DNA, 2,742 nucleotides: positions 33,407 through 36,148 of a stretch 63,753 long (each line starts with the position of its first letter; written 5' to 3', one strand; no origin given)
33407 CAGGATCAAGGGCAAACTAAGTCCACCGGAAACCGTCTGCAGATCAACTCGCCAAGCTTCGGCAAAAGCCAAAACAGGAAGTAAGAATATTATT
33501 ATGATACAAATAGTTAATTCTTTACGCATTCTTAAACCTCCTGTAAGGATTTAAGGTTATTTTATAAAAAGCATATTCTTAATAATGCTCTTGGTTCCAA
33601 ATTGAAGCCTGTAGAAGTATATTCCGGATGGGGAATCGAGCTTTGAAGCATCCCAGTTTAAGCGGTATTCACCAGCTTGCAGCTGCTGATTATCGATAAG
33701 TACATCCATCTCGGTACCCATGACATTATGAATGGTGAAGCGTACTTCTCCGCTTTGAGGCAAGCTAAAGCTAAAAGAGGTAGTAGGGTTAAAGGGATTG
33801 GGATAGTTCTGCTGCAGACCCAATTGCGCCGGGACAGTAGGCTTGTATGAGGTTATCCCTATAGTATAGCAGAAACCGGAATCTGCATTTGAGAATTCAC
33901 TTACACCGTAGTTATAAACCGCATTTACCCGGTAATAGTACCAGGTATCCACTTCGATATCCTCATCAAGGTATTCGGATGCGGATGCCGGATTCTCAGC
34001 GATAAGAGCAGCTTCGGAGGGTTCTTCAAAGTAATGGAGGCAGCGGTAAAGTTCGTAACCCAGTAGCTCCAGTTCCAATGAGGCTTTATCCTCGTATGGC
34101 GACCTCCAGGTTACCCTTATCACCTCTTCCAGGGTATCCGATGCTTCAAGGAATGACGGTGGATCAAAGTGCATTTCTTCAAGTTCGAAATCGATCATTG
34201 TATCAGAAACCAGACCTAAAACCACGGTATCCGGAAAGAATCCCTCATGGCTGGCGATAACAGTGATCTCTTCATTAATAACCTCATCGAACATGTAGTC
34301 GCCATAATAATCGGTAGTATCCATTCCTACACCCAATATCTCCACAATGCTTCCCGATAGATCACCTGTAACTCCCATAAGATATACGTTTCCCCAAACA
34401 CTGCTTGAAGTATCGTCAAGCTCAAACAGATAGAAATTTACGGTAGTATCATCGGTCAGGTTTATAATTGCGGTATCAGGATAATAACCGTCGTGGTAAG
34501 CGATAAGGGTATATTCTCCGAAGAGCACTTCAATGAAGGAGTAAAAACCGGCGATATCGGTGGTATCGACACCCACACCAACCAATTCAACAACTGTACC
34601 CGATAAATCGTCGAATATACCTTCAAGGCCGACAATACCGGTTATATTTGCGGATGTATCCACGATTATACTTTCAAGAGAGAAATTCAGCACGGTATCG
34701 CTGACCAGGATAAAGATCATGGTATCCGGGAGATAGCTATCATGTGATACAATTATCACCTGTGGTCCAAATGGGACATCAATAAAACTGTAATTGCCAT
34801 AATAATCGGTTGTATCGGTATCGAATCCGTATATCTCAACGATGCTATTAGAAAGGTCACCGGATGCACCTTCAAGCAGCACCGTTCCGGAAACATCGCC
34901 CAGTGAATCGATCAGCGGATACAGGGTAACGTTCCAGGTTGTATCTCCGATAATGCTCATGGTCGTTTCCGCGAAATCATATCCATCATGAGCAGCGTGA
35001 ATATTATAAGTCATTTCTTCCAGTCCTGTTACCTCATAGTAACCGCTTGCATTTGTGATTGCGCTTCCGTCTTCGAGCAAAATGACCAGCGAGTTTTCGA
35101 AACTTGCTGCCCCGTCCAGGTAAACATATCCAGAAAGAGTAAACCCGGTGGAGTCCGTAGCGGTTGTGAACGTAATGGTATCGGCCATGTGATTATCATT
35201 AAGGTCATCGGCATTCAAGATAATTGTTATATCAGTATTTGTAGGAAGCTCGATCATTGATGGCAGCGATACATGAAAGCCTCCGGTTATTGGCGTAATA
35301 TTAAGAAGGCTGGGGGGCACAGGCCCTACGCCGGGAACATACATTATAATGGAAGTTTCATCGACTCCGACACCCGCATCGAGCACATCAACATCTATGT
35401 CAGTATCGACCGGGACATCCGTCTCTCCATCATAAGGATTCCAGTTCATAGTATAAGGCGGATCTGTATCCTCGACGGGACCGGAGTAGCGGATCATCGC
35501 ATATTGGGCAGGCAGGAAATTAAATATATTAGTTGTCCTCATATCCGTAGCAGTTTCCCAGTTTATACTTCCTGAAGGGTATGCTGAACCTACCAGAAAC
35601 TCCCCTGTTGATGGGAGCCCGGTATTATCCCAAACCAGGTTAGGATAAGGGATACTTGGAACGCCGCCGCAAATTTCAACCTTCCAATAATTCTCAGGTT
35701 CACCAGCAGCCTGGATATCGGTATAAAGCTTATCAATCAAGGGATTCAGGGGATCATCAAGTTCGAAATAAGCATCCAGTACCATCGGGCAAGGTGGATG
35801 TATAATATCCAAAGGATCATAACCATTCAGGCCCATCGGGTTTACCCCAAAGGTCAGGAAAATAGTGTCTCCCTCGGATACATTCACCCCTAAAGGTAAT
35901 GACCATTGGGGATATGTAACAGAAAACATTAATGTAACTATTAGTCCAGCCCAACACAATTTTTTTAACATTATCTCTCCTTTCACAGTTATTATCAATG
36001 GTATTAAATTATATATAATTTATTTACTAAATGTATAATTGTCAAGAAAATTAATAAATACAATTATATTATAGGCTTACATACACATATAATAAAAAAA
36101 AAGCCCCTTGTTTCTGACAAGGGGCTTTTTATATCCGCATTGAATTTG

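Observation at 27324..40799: Recurrent ~140-aa module (the 'ATDGYD ... TDIR ... WNPxxLP' domain), nine clear copies, candidate new domain family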

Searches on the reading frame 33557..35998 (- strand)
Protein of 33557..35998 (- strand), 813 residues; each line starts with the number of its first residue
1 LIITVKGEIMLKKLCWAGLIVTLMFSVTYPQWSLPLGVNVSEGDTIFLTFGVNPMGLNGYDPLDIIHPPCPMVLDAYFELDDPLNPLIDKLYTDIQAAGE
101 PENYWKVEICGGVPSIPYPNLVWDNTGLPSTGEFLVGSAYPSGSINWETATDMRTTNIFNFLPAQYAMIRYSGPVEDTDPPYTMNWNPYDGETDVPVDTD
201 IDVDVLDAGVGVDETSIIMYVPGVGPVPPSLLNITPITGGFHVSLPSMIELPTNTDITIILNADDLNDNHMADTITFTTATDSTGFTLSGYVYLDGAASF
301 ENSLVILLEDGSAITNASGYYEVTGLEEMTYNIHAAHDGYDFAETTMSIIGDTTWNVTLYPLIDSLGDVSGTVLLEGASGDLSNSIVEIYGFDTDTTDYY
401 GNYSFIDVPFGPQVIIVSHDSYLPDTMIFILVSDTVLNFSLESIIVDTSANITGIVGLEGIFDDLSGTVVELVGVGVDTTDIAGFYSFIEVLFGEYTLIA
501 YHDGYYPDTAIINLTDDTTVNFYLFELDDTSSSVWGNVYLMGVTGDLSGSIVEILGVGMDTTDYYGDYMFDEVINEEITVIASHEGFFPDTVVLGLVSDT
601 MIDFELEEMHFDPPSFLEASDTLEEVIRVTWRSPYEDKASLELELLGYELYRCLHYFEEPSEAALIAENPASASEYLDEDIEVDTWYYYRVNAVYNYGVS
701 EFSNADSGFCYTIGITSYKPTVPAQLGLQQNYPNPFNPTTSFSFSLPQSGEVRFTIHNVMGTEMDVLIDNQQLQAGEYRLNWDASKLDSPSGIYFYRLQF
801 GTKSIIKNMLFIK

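Call 4: search_protein_families(library=pfam, proteins=[window:33557-35998:-], max_evalue=1)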
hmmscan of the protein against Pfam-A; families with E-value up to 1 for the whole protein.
window:33557-35998:- (813 aa): 10 families
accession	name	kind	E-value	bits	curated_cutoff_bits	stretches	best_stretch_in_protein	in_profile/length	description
PF13620.12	CarboxypepD_reg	-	3.8e-17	62.8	32.3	3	287-359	1-81/82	Carboxypeptidase regulatory-like domain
PF13715.12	CarbopepD_reg_2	-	4.2e-13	49.6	32.2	3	313-358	28-73/88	CarboxypepD_reg-like domain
PF18962.6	Por_Secre_tail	-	5.2e-06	27.1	27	1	732-808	2-72/75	Secretion system C-terminal sorting domain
PF17210.9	SdrD_B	-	0.00095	19.8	29.7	1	312-345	41-75/112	SdrD B-like domain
PF00041.27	fn3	-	0.0021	18.6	25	1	612-704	1-79/84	Fibronectin type III domain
PF13205.12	Big_5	-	0.063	14.4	23.6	1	177-279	1-105/105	Bacterial Ig-like domain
PF24489.1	Ig_J_second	-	0.14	12.7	27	1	670-706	52-90/105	Tip attachment protein J second Ig-like domain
PF08308.17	PEGA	-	0.25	11.7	20.8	0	494-523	35-64/71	PEGA domain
PF17802.7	SpaA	-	0.35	11.5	23.1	0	309-349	32-74/91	Prealbumin-like fold domain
PF14686.12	fn3_3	-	0.51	10.6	24.4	0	480-516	31-69/75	Polysaccharide lyase family 4, domain II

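Call 5: search_protein_families(library=ncbifam, proteins=[window:33557-35998:-], max_evalue=1)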
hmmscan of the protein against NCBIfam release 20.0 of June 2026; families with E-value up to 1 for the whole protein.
window:33557-35998:- (813 aa): 5 families
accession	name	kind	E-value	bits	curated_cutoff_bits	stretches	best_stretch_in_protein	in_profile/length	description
TIGR04183.1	Por_Secre_tail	domain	9.5e-08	31.9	23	1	732-807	2-67/72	T9SS type A sorting domain-containing protein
NF052345.1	S_layer_anammox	exception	2.4e-05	21.9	1400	2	448-527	1311-1391/1596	Kustd1514 family S-layer glycoprotein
NF033707.1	T9SS_sortase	equivalog_domain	0.00074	17.2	420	1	730-801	1000-1078/1095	type IX secretion system sortase PorU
NF052323.1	T9SSA_dep_M6i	equivalog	0.012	13.6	600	1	731-799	960-1025/1043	T9SS-dependent M6-like inactivated metalloprotease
TIGR02422.1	protocat_beta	equivalog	0.02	14.6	296.4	0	473-509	107-143/220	protocatechuate 3,4-dioxygenase subunit beta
